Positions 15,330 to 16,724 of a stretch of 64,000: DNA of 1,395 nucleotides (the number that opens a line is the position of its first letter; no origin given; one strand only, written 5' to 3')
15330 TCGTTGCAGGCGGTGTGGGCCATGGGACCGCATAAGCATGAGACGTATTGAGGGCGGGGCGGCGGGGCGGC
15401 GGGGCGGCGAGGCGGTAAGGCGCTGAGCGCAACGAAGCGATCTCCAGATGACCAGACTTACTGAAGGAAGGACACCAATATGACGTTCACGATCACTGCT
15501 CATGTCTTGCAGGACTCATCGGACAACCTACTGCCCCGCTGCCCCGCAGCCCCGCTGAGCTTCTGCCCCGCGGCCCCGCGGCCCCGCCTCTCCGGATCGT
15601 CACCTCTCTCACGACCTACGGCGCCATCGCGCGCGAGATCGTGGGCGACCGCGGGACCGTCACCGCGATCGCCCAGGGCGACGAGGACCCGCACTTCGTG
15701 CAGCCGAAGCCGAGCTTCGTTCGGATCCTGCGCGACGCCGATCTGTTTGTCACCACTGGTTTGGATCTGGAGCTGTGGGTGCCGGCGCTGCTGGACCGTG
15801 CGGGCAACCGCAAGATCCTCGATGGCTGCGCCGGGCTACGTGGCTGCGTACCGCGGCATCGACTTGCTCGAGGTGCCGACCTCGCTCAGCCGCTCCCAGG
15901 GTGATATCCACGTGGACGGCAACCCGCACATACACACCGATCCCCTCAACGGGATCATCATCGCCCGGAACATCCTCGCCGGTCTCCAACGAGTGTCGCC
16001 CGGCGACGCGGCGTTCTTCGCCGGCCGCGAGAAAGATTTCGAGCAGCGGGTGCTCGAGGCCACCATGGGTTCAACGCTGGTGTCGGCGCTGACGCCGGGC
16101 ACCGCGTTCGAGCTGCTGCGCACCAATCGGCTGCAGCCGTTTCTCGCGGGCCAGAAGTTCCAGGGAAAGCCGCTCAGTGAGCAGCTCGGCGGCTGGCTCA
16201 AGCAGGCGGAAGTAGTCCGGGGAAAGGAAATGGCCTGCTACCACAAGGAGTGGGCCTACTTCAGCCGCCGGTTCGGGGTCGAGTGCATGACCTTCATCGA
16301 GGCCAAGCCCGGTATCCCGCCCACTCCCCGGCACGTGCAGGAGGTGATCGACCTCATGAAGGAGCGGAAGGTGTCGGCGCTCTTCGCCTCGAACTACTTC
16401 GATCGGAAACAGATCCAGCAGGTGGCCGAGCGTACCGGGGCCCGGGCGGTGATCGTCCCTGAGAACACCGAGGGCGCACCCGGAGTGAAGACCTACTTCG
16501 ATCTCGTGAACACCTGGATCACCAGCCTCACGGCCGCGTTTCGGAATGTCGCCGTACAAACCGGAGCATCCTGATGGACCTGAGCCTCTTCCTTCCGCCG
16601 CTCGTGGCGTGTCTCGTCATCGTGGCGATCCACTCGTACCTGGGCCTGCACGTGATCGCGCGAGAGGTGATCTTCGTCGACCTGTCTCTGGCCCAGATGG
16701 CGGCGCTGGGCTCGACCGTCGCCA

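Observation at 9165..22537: One architecture, different oligomers: at least 8 intergenic loci of inverted tandem 7-8 nt arrays, 7 of them within 13 kb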

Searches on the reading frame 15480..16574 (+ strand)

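Call 12: search_protein_families(library=pfam, proteins=[window:15480-16574:+])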
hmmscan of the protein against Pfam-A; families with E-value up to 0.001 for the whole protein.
window:15480-16574:+ (364 aa): 1 family
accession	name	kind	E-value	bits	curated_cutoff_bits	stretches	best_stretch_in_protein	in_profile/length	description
PF01297.22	ZnuA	-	3.7e-25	89.4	29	2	246-353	155-263/263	Zinc-uptake complex component A periplasmic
